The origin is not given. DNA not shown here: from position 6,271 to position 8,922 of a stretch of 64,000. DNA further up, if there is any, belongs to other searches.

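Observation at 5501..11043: Translationally coupled operon: MenA/UbiA prenyltransferase, YfhO-like GT-C membrane protein, geranylgeranyl-reductase (MenJ-like) and a polytopic membrane protein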

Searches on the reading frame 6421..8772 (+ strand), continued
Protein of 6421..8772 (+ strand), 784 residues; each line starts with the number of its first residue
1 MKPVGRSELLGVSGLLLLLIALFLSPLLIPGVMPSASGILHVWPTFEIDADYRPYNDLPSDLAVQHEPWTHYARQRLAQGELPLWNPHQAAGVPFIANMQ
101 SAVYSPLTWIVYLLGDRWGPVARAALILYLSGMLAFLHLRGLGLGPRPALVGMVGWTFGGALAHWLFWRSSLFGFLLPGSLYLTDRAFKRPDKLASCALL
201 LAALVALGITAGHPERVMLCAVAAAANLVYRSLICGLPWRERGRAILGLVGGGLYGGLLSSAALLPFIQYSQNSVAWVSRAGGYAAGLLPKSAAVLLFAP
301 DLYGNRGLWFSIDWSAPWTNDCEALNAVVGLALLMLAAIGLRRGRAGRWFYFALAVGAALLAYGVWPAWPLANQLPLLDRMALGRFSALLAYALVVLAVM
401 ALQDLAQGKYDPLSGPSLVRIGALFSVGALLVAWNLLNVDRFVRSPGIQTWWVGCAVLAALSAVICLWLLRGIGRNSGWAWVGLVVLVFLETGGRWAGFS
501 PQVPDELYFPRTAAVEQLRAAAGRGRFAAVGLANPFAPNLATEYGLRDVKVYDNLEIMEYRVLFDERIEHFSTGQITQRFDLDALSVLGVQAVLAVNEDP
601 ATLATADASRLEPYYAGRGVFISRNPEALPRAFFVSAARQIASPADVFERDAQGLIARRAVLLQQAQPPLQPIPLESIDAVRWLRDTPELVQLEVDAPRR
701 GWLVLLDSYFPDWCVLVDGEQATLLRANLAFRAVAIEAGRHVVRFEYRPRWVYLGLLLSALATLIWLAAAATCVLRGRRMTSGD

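Call 79: fold_search(model_id=the predicted structure, library=pdb)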
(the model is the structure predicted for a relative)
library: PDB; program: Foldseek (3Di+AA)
matches with E <= 10: 355; with E <= 0.001: 6
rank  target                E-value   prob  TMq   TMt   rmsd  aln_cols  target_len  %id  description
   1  6wby                  2.0e-08  1.00  0.42  0.29  20.1       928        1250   13  Single-Particle Cryo-EM Structure of Arabinofuranosyltransferase AftD from Mycobacteria, Mutant R1389S Class 2 (released 2020-05-13)
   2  6w98_A                6.5e-08  1.00  0.41  0.27  20.1       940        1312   13  Single-Particle Cryo-EM Structure of Arabinofuranosyltransferase AftD from Mycobacteria (released 2020-05-13)
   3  6wbx                  2.4e-06  1.00  0.41  0.27  20.5       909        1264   13  Single-Particle Cryo-EM Structure of Arabinofuranosyltransferase AftD from Mycobacteria, Mutant R1389S Class 1 (released 2020-05-13)
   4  5f15                  4.4e-05  1.00  0.40  0.54   9.1       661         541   15  Crystal Structure of ArnT from Cupriavidus metallidurans bound to Undecaprenyl phosphate (released 2016-02-17)
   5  5ezm                  2.0e-04  1.00  0.36  0.48   9.6       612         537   15  Crystal Structure of ArnT from Cupriavidus metallidurans in the apo state (released 2016-02-17)
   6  8b6l_I                8.4e-04  1.00  0.33  0.37  13.8       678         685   10  Subtomogram average of the human Sec61-TRAP-OSTA-translocon (released 2022-12-07)
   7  8if8_C                1.3e-03  1.00  0.36  0.44  14.3       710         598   10  Arabinosyltransferase AftA (released 2023-05-31)
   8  7zlh_A                6.2e-03  1.00  0.37  0.42  12.0       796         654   10  Cryo-EM structure of C-mannosyltransferase CeDPY19, in apo state, bound to CMT2-Fab and anti-Fab nanobody (released 2023-01-11)
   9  9i5k_A                1.6e-02  1.00  0.28  0.41  13.9       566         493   12  Structure of the Chaetomium thermophilum Pmt4 homodimer (C2 symmetry) (released 2025-12-24)
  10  3waj                  1.8e-02  0.95  0.29  0.29  21.2       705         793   12  Crystal structure of the Archaeoglobus fulgidus oligosaccharyltransferase (O29867_ARCFU) complex with Zn and sulfate (released 2013-10-30)
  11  6ftg_5                2.0e-02  0.97  0.30  0.36  18.7       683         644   10  Subtomogram average of OST-containing ribosome-translocon complexes from canine rough microsomal membranes (released 2018-03-21)
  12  7bx8_A                2.0e-02  0.91  0.29  0.23  19.5       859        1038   12  Mycobacterium smegmatis arabinosyltransferase complex EmbB2-AcpM2 in symmetric "resting state" (released 2020-05-27)
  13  9e6i_B                7.3e-02  1.00  0.23  0.24  10.2       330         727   12  Cryo-EM structure of Saccharomyces cerevisiae Pmt4-Ccw5 complex (released 2025-10-15)
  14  9i5l_A                9.4e-02  1.00  0.21  0.24   6.5       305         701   12  Structure of the Chaetomium thermophilum Pmt4 homodimer (C1 symmetry) (released 2025-12-24)
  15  6p25_B                9.4e-02  0.99  0.20  0.22   7.0       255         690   12  Structure of S. cerevisiae protein O-mannosyltransferase Pmt1-Pmt2 complex bound to the sugar donor and a peptide acce (released 2019-07-10)
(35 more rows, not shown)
